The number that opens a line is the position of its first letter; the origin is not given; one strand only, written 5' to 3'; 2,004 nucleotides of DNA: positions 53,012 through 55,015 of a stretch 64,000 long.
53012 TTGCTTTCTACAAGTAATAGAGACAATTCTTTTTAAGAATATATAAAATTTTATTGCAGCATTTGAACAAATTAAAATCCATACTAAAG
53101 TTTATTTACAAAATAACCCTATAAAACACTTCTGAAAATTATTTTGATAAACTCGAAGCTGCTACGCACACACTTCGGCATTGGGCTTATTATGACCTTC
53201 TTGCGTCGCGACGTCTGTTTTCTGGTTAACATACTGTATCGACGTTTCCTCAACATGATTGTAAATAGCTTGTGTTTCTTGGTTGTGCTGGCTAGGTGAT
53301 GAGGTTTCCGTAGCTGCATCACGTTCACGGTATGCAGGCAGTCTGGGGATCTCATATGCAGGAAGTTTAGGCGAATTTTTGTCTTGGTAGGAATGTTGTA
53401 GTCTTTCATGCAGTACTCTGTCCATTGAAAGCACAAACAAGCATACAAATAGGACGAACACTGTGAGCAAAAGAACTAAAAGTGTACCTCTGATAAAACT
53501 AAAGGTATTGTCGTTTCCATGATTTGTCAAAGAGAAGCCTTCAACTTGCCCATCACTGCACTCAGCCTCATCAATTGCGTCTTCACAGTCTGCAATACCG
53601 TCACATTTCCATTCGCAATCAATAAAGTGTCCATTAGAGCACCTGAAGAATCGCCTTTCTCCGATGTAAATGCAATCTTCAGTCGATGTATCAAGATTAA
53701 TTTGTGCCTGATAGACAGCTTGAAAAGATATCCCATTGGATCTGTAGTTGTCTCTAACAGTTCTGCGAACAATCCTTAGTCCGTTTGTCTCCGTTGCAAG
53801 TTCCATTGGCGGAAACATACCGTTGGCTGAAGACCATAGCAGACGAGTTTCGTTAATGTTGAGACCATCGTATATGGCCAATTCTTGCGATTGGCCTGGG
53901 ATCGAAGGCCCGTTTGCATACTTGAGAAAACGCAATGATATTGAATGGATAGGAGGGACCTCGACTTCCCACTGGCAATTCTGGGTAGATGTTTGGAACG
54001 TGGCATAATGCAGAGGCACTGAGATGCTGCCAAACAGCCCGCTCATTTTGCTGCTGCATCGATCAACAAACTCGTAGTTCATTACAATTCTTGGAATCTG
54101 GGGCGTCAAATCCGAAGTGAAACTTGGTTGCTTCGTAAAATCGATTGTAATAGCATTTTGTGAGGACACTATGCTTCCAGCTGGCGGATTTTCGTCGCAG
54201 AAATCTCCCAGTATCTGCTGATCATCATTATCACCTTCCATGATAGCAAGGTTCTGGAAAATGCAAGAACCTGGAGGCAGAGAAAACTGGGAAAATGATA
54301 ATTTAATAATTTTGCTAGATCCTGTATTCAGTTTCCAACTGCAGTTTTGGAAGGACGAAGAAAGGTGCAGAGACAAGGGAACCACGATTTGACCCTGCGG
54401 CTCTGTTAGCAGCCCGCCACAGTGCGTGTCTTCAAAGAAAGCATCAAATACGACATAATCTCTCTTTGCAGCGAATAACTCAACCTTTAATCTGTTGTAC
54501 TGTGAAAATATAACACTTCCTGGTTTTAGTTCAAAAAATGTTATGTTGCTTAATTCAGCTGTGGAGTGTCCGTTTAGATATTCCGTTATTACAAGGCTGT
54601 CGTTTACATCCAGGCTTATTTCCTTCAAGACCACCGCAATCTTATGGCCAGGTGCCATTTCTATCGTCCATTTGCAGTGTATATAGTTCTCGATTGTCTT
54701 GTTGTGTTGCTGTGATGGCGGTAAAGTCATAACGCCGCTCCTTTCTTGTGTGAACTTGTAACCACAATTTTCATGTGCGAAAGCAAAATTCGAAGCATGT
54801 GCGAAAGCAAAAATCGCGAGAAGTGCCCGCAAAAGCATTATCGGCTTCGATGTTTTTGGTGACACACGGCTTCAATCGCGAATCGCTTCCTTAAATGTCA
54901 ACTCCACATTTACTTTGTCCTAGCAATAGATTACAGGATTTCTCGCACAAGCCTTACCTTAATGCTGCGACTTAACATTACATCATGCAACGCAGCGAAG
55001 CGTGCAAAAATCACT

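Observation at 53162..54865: Intronless CUB-CUB-CUB-LDLa-TM receptor gene convergent with TEP1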

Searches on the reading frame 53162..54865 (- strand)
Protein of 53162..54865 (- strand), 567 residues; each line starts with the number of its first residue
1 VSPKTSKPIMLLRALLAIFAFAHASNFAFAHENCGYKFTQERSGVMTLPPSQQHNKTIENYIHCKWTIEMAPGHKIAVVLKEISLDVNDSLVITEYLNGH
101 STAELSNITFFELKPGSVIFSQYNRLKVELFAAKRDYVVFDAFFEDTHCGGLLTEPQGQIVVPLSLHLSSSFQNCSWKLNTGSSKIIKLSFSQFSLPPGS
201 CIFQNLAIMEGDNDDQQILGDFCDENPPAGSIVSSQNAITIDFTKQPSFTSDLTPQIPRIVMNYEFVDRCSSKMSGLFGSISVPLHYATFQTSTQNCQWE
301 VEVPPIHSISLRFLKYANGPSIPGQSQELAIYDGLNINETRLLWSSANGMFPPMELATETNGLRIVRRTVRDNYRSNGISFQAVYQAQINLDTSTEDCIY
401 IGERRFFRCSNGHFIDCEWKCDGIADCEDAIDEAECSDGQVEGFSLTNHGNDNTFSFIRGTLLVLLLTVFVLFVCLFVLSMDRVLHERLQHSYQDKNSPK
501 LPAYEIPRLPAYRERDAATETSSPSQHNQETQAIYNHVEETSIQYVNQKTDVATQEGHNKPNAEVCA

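Call 3: search_protein_families(library=pfam, proteins=[window:53162-54865:-], max_evalue=1)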
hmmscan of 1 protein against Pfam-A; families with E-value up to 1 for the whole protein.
window:53162-54865:- (567 aa): 4 families
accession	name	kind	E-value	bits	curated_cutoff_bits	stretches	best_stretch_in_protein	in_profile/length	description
PF00431.26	CUB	-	9.3e-24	84.3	21.4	3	149-248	1-100/110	CUB domain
PF00057.23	Ldl_recept_a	-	3e-05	24.6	24.1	1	407-436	8-37/37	Low-density lipoprotein receptor domain class A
PF02408.26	CUB_2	-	0.002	18.3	23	1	293-318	40-65/120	CUB-like domain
PF24946.1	Fn3_Dep-1_4th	-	0.048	14.1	27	1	31-87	34-90/100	Dep-1 fourth Fn3-like domain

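Call 5: find_homologous_proteins(query=window:53162-54838:-)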
Query window:53162-54838:- (558 aa): 9 proteins with E <= 0.001 among 7994 candidates.
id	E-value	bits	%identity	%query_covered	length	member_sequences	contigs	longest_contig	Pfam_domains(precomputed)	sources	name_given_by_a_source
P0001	0.0e+0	1296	100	100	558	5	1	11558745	PF00431.27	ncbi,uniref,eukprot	ncbi:cubilin-like [Rhopilema esculentum]|uniref:cubilin-like n=1 Tax=Rhopilema esculentum TaxID=4999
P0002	7.0e-152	525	45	90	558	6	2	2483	PF00431.27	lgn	-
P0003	1.7e-144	500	45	89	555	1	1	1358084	PF00431.27,PF00057.24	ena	-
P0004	2.3e-144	500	45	83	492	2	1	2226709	PF00431.27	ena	-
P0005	3.9e-142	493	46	85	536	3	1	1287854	PF00431.27,PF00057.24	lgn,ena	-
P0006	1.7e-138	481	45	83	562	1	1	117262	PF00431.27,PF00057.24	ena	-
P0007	1.5e-137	478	44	86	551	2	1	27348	PF02408.27,PF00431.27,PF00057.24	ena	-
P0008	1.9e-134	467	44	87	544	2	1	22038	PF02408.27,PF00431.27,PF00057.24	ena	-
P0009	1.2e-130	455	43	85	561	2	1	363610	PF00431.27,PF00057.24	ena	-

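Call 8: find_encoding_contigs(protein=P0001, flank=10000, max_places=4)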
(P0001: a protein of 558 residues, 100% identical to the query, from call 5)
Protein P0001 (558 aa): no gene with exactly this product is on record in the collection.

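Call 10: find_encoding_contigs(protein=P0003, flank=10000, max_places=3)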
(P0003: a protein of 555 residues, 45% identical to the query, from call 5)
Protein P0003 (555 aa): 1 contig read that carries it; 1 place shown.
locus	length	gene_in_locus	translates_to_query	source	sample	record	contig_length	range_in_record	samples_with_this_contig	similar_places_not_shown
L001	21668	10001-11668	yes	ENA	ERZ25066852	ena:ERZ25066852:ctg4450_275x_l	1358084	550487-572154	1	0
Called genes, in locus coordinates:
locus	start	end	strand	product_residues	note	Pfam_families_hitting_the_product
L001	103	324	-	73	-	-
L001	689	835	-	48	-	-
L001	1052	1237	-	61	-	-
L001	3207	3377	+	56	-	-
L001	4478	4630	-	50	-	-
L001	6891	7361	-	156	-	-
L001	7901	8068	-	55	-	-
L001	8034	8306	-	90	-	-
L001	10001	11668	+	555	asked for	PF00431:CUB, PF00057:Ldl_recept_a (weak)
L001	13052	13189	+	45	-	-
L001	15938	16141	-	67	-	-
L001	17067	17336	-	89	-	-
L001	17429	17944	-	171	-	-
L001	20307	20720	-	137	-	-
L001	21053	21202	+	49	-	-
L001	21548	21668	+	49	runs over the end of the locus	-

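Call 11: find_encoding_contigs(protein=P0005, flank=10000, max_places=3)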
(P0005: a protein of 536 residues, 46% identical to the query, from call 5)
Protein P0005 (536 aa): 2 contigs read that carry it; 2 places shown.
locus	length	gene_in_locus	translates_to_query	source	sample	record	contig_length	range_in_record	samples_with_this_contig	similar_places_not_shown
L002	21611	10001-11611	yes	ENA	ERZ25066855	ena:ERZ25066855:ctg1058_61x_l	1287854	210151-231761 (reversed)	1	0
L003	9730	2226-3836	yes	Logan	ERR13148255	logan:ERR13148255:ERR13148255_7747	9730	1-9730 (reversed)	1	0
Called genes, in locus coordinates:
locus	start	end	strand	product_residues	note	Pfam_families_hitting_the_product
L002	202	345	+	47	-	-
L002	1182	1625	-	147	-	-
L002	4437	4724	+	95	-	-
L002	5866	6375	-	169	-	-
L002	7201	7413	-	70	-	-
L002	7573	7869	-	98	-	-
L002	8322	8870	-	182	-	-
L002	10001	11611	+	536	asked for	PF00431:CUB, PF00057:Ldl_recept_a (faint)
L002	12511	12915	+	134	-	-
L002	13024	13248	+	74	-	-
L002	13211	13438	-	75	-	-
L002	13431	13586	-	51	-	-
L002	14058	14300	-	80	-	-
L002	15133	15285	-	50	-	-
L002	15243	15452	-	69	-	-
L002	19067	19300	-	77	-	-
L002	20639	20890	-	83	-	-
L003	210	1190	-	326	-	PF00085:Thioredoxin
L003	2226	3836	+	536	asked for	PF00431:CUB, PF00057:Ldl_recept_a (faint)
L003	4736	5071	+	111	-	-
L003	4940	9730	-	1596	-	?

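Call 20: search_protein_families(library=pfam, proteins=[L003:4940-9730:-, L003:210-1190:-], max_evalue=0.001)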
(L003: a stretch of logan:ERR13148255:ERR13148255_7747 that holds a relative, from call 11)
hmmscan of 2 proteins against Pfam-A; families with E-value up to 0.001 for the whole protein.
L003:4940-9730:- (1596 aa): 49 families (the best 25 are shown)
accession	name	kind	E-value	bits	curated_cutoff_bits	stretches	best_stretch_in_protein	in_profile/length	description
PF25173.1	Beta-prop_WDR3_1st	-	2.7e-99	330.8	154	5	974-1140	20-183/184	WDR3 first beta-propeller domain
PF00400.38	WD40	-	1.4e-82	269.1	27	7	1020-1057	2-39/39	WD domain, G-beta repeat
PF24814.1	WD40_Prp19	-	3.2e-76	256.5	320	5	647-894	8-258/281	Prp19 WD40 domain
PF25174.1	Beta-prop_THOC3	-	1.4e-75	254.2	305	5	751-861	152-261/272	THOC3 beta-propeller domain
PF24817.1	WD40_WDHD1_1st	-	4.6e-72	243.1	109.9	6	770-852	86-168/291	WDHD1 first WD40 domain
PF25047.1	Beta-prop_TEP1_2nd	-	2.7e-68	230.3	89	4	954-1158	9-221/255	TEP-1 second beta-propeller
PF24807.1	WD40_CDC20-Fz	-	8.7e-54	183.2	200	5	858-1067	13-218/292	CDC20/Fizzy WD40 domain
PF25175.1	Beta-prop_WDR5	-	9.1e-50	170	250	5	645-791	10-157/296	WDR5 beta-propeller domain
PF24796.1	WDR55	-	1.1e-48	166.2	200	5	1019-1254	43-293/296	WDR55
PF25172.1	Beta-prop_WDR3_2nd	-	6.5e-46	157.3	140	3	898-1141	36-288/293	WDR3 second beta-propeller domain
PF23414.1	Beta-prop_EML_2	-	7.1e-46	157.2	90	4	699-849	11-161/266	Echinoderm microtubule-associated protein second beta-propeller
PF25168.1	Beta-prop_WDR36-Utp21_2nd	-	1.1e-40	140.4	84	4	725-868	154-295/335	WDR36/Utp21 second beta-propeller domain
PF24805.1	EIF3I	-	2.6e-39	135.7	200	5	700-784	24-107/324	EIF3I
PF24105.1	Beta-prop_CAF1B_HIR1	-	5.4e-33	114.9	80.5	2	977-1103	64-203/383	CAF1B/HIR1 beta-propeller domain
PF25391.1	WD40_Gbeta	-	1.3e-32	113.6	150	4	724-892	139-308/340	G protein beta WD-40 repeat protein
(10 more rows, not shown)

L003:210-1190:- (326 aa): 1 family
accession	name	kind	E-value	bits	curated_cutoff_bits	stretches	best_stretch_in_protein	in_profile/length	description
PF00085.26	Thioredoxin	-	2.4e-10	40.8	23.5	1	165-250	16-102/103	Thioredoxin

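Call 24: predict_structure(alignment_id=A1)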
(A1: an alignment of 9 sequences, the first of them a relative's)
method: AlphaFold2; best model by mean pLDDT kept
length: 558 residues; sequences in the alignment: 9
mean_pLDDT: 58.4   pTM: 0.44
mean pLDDT of the five models: 58.4, 57.5, 55.9, 53.3, 50.5
residues with pLDDT >= 90: 5; 70-90: 190; 50-70: 165; < 50: 198
segments of 3 or more residues with pLDDT < 50: 10-24, 41-50, 89-101, 186-193, 241-247, 264-268, 382-388, 400-404, 411-450, 478-558
pLDDT, mean of each block of 10 residues (from residue 1): 56 34 49 58 42 71 72 69 63 38 61 75 67 65 82 60 77 80 55 62 68 59 78 71 48 79 51 73 64 81 76 71 83 84 80 86 69 76 46 52 51 38 35 30 41 65 74 53 33 32 36 33 30 26 27 27
secondary structure, 60 per line:
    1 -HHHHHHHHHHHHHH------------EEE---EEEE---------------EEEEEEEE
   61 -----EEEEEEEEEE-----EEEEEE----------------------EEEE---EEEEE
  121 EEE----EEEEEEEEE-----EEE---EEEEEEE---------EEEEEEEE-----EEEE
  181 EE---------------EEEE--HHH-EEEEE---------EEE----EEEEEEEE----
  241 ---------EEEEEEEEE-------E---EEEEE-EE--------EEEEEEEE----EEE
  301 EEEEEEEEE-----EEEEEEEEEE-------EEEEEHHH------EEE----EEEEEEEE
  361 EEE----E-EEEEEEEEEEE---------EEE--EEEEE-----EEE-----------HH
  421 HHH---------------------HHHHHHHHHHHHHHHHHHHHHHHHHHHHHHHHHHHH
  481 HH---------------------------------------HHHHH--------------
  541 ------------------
elements in order: H2-15 E28-30 E34-37 E53-60 E66-75 E81-86 E109-112 E116-123 E128-136 E142-144 E148-154 E164-171 E177-182 E198-201 E208-212 E222-224 E229-236 E250-258 E270-274 E286-293 E298-309 E315-324 E332-336 E346-348 E353-363 E370-380 E390-392 E395-399 E405-407 H419-423 H445-482 H522-526

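Call 26: search_solved_structures(query=A1, max_evalue=0.01)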
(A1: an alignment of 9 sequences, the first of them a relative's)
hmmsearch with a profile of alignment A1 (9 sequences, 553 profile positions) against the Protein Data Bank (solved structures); distinct sequences matched with E-value up to 0.01: 55.
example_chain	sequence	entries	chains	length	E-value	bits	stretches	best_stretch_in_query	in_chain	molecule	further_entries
3kq4_B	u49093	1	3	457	1.1e-21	79.9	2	145-318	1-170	Cubilin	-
6fzv_D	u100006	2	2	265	2.9e-14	55.5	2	142-247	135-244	Procollagen C-endopeptidase enhancer 1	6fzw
9en2_A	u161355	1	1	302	4.6e-14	54.8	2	142-247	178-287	Procollagen C-endopeptidase enhancer 1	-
8ivw_A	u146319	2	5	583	3.6e-09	38.7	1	138-310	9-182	Neuropilin-2 | aNRP2-14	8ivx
7f56_E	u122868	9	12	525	2e-08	36.2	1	167-337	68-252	Neuropilin and tolloid-like protein 2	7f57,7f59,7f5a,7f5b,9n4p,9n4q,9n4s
8ufc_V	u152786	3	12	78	5e-08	34.9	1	404-435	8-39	Very low-density lipoprotein receptor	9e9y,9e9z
8xi4_M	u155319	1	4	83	5.1e-08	34.9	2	404-435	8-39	Very low-density lipoprotein receptor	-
9dqz_M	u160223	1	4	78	5.3e-08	34.8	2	404-435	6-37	Very low-density lipoprotein receptor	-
9uio_R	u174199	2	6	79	5.5e-08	34.8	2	404-435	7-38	Very low-density lipoprotein receptor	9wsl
8ys2_M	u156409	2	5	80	5.6e-08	34.7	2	404-435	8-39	Very low-density lipoprotein receptor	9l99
2qqk_A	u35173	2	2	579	6.1e-08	34.6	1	144-310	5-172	Neuropilin-2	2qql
7m22_N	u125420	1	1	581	6.1e-08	34.6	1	144-310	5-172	Neuropilin-2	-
7t4s_F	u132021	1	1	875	1.7e-07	33.2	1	143-310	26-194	Neuropilin-2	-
7ffn_M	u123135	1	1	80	6.3e-07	31.3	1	394-435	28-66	Low-density lipoprotein receptor class A domain-containing protein 3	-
7fff_H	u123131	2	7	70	6.5e-07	31.2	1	393-435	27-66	Low-density lipoprotein receptor class A domain-containing protein 3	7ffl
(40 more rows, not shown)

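Call 29: find_encoding_contigs(protein=P0009, flank=10000, max_places=3)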
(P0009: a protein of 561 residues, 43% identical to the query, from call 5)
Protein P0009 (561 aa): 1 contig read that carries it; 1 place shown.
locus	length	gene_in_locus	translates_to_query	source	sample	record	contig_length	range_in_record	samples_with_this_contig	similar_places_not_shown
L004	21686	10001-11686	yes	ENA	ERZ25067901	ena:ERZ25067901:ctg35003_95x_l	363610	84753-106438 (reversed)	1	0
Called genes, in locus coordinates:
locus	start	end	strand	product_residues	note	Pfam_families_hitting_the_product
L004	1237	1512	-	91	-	-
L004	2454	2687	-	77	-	-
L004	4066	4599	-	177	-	-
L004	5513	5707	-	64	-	-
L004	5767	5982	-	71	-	-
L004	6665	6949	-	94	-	-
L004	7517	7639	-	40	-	-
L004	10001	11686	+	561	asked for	PF00431:CUB, PF00057:Ldl_recept_a (weak)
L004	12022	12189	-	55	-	-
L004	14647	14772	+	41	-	-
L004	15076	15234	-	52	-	-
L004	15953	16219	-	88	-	PF25048:Beta-prop_TEP1_C (weak)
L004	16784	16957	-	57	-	-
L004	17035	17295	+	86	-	-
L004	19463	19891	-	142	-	-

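Call 30: find_encoding_contigs(protein=P0002, flank=10000, max_places=3)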
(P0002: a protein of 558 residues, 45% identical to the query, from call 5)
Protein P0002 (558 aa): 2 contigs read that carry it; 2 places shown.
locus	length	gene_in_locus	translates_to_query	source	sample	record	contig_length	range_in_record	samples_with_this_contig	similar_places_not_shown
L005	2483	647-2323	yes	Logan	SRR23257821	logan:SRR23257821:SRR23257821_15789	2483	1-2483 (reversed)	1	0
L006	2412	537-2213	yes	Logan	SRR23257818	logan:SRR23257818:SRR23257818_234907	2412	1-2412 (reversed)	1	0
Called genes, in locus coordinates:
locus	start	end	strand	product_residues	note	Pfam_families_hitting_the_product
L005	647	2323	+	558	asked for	PF00431:CUB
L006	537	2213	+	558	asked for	PF00431:CUB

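Call 31: find_encoding_contigs(protein=P0004, flank=10000, max_places=3)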
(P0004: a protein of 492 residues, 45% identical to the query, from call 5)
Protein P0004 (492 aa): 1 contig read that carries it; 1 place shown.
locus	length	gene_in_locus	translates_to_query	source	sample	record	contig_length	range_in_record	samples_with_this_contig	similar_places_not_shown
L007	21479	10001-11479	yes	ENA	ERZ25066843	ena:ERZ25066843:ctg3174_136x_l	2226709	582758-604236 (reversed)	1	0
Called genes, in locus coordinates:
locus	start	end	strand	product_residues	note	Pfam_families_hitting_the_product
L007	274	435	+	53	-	-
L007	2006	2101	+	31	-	-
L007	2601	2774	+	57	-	-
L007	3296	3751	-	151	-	-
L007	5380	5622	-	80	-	-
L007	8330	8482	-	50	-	-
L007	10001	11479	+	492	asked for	PF00431:CUB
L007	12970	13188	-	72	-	-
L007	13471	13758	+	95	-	-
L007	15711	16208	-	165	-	-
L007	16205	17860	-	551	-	PF26100:RAG1_RNase_H (weak)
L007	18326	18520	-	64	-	-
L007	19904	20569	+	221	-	-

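Call 32: search_protein_representatives(alignment_id=A1)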
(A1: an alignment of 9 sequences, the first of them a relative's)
Query: 9 sequences, 553 profile positions. Proteins with E-value up to 0.001 (for the whole library): 1768; up to 1e-10: 495; up to 1e-30: 118. The best 150 are listed.
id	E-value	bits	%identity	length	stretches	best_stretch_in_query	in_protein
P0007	3.3e-289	976.3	-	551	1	1-548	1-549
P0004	5.8e-243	823.7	-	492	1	66-548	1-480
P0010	1.3e-146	505.6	-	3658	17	56-367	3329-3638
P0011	1.2e-144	499.1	-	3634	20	136-328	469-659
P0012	3.5e-143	494.3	-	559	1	24-535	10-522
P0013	1.2e-139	482.6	-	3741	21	134-242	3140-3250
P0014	1.2e-127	443.1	-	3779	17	167-357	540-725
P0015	1.4e-127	442.8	-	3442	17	145-332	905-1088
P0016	6.0e-120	417.6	-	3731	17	144-309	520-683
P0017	7.1e-120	417.3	-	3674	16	115-309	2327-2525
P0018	1.6e-113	396.3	-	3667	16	143-370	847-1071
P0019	5.7e-112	391.2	-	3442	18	145-333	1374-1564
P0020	1.4e-110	386.7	-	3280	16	58-305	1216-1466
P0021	1.1e-109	383.7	-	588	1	6-516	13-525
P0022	4.9e-107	375.0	-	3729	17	142-306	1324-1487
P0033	8.3e-84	298.3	-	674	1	25-501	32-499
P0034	3.3e-78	279.8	-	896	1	4-486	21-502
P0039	2.8e-68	247.0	-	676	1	31-491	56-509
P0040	2.2e-66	240.8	-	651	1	27-483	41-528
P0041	3.2e-64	233.7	-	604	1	22-482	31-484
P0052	5.8e-60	219.6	-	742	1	31-435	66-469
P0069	1.2e-43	165.7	-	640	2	113-510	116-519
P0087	9.6e-38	146.2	-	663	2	136-499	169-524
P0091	2.5e-36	141.6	-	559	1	44-490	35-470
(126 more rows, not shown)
